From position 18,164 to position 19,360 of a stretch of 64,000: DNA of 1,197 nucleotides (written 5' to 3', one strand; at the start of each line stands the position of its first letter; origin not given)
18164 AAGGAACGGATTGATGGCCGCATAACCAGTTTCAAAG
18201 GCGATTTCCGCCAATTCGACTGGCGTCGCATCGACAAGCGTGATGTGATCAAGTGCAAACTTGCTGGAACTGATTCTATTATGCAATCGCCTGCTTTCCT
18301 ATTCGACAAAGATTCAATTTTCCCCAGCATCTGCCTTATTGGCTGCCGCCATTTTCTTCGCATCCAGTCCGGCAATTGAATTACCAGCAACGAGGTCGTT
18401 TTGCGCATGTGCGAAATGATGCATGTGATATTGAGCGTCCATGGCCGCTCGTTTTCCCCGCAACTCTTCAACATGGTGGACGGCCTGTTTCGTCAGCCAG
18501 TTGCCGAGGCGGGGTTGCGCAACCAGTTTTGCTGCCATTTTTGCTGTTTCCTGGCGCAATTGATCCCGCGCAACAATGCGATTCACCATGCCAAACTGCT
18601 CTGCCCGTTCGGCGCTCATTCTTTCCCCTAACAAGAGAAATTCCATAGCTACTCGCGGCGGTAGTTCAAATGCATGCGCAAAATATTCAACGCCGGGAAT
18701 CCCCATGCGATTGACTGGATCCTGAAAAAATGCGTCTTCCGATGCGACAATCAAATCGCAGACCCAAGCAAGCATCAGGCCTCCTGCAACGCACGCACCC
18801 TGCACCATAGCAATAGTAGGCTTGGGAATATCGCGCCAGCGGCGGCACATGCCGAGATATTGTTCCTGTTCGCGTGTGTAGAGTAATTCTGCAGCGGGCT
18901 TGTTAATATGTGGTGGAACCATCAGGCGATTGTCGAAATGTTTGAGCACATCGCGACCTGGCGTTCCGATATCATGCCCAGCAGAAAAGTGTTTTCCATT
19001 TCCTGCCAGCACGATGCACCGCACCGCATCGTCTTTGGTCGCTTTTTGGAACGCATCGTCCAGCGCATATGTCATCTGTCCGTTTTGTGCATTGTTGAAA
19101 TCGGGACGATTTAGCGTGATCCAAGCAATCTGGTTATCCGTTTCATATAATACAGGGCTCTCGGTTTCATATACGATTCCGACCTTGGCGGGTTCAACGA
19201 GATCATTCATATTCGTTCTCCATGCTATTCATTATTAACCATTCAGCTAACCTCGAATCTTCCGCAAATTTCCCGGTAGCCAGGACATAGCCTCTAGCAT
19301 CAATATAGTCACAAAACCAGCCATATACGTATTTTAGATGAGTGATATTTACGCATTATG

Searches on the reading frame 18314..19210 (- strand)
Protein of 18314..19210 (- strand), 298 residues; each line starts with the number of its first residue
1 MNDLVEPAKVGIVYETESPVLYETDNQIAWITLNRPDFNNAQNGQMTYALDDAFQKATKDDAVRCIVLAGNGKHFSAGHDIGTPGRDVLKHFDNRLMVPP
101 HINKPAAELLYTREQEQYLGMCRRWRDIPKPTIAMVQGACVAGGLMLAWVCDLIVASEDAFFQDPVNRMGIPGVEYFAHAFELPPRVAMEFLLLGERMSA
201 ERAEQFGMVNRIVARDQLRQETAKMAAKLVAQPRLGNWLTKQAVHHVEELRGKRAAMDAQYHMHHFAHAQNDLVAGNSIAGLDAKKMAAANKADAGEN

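Call 28: search_protein_families(library=pfam, proteins=[window:18314-19210:-], max_evalue=0.00001)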
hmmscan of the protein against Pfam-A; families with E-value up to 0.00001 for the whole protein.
window:18314-19210:- (298 aa): 2 families
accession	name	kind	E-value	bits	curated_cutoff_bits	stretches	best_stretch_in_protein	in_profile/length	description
PF00378.25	ECH_1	-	1.6e-42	146.1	27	2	112-270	71-232/251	Enoyl-CoA hydratase/isomerase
PF16113.10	ECH_2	-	1.6e-19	71.1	27.2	1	29-262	2-227/335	Enoyl-CoA hydratase/isomerase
